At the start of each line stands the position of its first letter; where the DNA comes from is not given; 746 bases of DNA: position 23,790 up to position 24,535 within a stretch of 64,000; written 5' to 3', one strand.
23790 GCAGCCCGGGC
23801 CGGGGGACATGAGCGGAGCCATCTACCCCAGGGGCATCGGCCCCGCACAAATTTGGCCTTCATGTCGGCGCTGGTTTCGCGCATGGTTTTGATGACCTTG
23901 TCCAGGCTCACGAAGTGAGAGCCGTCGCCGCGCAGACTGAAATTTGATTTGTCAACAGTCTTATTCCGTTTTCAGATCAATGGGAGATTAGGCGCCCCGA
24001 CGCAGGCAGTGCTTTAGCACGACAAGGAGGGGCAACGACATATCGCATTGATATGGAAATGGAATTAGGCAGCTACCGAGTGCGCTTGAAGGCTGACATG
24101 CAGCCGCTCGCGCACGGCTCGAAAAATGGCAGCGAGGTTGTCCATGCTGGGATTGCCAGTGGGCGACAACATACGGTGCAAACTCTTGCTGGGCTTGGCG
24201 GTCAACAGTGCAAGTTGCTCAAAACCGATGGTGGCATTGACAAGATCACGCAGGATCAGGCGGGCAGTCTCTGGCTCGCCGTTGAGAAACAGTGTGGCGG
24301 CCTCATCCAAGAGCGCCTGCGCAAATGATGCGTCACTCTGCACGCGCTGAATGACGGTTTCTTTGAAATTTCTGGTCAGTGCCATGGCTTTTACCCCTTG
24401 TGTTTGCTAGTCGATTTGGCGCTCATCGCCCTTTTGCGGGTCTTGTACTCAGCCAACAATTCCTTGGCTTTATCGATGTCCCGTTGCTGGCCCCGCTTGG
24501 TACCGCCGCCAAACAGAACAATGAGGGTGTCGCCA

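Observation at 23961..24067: New-looking 101-bp MITE family with T-R-A target duplications that coincide with stop codons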

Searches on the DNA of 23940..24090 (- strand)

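Call 9: search_dna_similar(query=window:23964-24064:-, collection=plasmids, mode=distant, max_rows=40, max_evalue=0.001)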
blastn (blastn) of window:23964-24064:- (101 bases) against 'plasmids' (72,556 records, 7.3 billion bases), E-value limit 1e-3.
Records with a match: 1; places in all: 1; records where one place covers at least 80% of the query: 0.
Best place of each record, by identity: 80-90% 1.
By first word of the organism name: Undibacterium 1.
By predicted mobility (MOB-suite, as given by PLSDB): non-mobilizable 1.
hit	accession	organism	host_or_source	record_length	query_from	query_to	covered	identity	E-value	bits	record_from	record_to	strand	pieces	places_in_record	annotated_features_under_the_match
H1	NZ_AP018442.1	Undibacterium sp. YM2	-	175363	26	76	50%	84.6%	1e-5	55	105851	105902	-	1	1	none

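Call 29: get_annotated_region(hit=H1, flank=1500)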
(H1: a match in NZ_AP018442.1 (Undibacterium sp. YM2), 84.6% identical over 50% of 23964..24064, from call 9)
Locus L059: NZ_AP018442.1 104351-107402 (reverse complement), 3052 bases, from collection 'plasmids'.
description: Undibacterium sp. YM2 plasmid pUYM01, complete sequence
organism: Undibacterium sp. YM2 (NCBI taxid 2058625)
taxonomy: Bacteria; Pseudomonadota; Betaproteobacteria; Burkholderiales; Oxalobacteraceae; Undibacterium; Undibacterium sp. YM2
host: -; source: -; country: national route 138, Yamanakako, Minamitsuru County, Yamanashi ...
typing (MOB-suite, as given by PLSDB): non-mobilizable
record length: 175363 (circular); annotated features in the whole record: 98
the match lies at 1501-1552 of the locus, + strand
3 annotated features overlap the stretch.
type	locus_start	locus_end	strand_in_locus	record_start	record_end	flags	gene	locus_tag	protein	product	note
CDS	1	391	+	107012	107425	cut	-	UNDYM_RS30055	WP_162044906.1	hypothetical protein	-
CDS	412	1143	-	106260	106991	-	-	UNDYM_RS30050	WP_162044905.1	FliH/SctL family protein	-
CDS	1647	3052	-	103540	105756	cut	-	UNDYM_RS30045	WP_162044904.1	hypothetical protein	-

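Call 32: search_rna_families(source=window, start=23940, end=24090, threshold=evalue, max_evalue=10)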
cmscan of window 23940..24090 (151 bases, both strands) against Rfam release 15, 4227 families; matches with E-value up to 10: 1.
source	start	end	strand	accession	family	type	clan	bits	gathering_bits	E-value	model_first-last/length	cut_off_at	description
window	23965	24062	+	RF04113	MIR1523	Gene; miRNA;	-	17.6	96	0.4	1-92/92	no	MIR1523 microRNA precursor family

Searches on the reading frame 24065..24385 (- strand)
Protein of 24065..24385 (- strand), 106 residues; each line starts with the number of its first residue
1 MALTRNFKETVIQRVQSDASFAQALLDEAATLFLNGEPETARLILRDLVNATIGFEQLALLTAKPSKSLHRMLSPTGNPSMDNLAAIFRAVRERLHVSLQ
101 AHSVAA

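Call 20: search_protein_families(library=pfam, proteins=[window:24068-24385:-])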
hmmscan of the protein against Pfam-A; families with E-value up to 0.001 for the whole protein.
window:24068-24385:- (106 aa): 0 families

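Call 41: find_encoding_contigs(protein=window:24065-24385:-, flank=1500, max_places=10)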
Protein window:24065-24385:- (106 aa): 14 contigs read that carry it; 7 places shown.
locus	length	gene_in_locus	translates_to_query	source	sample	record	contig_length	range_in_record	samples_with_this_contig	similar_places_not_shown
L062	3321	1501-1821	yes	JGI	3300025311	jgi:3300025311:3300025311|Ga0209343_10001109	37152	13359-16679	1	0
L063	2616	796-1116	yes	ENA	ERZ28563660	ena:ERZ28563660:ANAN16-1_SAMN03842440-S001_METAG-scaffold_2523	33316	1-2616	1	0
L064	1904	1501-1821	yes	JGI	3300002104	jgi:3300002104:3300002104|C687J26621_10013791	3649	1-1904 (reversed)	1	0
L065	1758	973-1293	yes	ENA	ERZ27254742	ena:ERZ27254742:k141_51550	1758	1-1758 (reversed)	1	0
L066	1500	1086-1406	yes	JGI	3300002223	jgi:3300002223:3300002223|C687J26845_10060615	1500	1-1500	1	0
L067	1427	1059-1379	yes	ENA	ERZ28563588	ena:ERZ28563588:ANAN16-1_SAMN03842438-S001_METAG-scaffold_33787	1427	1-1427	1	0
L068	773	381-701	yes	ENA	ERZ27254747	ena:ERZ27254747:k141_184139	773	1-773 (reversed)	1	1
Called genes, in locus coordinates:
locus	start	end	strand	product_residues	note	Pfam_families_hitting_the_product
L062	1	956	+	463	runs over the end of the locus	PF03315:SDH_beta, PF03313:SDH_alpha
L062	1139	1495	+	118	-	-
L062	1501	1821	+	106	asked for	-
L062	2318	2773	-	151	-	PF01220:DHquinase_II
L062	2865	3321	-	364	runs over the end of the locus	PF01264:Chorismate_synt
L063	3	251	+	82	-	PF03313:SDH_alpha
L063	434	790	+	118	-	-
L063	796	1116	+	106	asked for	-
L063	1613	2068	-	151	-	PF01220:DHquinase_II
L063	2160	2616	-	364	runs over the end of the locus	PF01264:Chorismate_synt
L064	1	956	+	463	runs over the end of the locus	PF03315:SDH_beta, PF03313:SDH_alpha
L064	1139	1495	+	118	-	-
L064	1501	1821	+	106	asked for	-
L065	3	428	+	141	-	?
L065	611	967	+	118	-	-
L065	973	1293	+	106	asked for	-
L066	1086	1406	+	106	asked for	-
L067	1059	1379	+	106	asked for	-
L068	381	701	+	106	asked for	-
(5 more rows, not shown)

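Call 50: find_homologous_proteins(query=window:24068-24385:-, max_evalue=1e-10)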
Query window:24068-24385:- (106 aa): 7949 proteins with E <= 1e-10 among 8000 candidates; the best 120 are listed.
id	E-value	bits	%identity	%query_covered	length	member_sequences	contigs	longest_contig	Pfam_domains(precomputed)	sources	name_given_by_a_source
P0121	2.4e-56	205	95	99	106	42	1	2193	-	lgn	-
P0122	3.9e-56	204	95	100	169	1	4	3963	-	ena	-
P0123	1.7e-55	202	95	100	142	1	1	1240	-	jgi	jgi:DNA-binding phage protein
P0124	2.7e-55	202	93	100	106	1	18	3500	-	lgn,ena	-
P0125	2.9e-55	202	93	100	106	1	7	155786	-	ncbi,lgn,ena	-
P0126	3.1e-55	202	93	100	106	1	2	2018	-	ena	-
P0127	4.7e-55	201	94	100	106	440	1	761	-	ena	-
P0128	4.8e-55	201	96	99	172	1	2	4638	-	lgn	-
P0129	5.0e-55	201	94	100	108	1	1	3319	-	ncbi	-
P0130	5.3e-55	201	93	100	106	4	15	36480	-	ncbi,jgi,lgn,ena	jgi:DNA-binding phage protein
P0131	5.3e-55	201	93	99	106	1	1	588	-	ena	-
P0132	6.0e-55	201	94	99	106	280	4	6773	-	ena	-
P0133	6.3e-55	201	95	100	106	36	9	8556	-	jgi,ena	jgi:DNA-binding phage protein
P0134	6.5e-55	201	93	100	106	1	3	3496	-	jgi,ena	-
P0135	6.9e-55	201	95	100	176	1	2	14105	-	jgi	jgi:DNA-binding phage protein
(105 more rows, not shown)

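Call 51: find_encoding_contigs(protein=P0125, flank=1200, max_places=8)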
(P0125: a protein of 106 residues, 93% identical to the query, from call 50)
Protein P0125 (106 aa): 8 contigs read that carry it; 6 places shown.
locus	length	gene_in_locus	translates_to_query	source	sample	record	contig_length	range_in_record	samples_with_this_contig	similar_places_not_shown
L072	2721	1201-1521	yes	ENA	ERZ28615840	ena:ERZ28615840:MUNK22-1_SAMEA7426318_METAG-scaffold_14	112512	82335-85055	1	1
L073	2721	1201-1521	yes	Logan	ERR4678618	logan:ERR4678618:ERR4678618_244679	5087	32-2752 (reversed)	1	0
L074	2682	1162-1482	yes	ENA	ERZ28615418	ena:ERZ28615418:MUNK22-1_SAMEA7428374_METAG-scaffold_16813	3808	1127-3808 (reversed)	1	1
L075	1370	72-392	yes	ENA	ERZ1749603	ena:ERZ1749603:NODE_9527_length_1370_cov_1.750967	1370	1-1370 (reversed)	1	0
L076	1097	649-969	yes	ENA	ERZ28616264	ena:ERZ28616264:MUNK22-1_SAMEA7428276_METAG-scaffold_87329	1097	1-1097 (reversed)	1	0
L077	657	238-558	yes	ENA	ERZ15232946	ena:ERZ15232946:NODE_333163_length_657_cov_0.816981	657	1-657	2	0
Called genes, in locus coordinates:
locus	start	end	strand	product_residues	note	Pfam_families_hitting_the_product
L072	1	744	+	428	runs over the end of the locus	PF12704:MacB_PCD, PF02687:FtsX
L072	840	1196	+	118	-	-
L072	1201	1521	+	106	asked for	-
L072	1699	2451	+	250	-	-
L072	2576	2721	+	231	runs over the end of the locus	PF00005:ABC_tran, PF13304:AAA_21 (faint)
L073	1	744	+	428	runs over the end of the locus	PF12704:MacB_PCD, PF02687:FtsX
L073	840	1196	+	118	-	-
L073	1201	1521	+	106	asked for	-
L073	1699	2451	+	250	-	-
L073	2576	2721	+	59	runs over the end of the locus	?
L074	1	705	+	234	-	?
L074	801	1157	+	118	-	-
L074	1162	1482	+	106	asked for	-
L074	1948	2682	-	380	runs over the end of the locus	-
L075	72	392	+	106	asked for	-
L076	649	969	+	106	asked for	-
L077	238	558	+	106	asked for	-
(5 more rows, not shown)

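Call 52: find_encoding_contigs(protein=P0130, flank=1200, max_places=8)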
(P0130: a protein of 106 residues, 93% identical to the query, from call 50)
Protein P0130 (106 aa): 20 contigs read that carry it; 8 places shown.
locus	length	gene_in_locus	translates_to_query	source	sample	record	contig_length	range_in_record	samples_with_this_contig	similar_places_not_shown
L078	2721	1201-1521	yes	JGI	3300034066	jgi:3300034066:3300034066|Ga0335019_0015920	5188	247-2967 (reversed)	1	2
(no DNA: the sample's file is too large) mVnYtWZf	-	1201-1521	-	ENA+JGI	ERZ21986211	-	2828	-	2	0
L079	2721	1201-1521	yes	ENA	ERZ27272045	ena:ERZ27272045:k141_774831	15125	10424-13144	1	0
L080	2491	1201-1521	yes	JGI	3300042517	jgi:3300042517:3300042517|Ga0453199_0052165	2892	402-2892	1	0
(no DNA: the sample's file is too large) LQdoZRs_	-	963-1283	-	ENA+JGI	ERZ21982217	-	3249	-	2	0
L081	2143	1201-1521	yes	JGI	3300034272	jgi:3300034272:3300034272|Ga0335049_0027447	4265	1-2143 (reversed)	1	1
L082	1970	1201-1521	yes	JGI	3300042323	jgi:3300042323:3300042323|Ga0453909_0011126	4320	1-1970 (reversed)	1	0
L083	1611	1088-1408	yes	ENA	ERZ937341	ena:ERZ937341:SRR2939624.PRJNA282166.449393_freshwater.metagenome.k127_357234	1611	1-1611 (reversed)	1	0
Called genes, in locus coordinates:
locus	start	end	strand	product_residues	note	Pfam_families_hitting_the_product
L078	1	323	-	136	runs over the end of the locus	PF01850:PIN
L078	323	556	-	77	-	-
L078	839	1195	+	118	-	-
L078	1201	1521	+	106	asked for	-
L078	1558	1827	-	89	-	-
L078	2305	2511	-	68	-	PF20460:DUF6713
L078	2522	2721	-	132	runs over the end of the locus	-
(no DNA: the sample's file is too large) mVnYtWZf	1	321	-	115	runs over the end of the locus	?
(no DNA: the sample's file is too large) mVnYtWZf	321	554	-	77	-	-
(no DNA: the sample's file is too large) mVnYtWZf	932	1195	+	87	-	-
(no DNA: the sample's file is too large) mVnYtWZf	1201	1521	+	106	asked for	-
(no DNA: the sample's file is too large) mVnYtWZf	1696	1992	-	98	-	-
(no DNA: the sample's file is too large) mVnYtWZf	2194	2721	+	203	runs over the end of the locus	?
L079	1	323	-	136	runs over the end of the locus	PF01850:PIN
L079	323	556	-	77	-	-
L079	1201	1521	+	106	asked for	-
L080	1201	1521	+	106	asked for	-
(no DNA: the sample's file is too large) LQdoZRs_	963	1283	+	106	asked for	-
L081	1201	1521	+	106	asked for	-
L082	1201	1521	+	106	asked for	-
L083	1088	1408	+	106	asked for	-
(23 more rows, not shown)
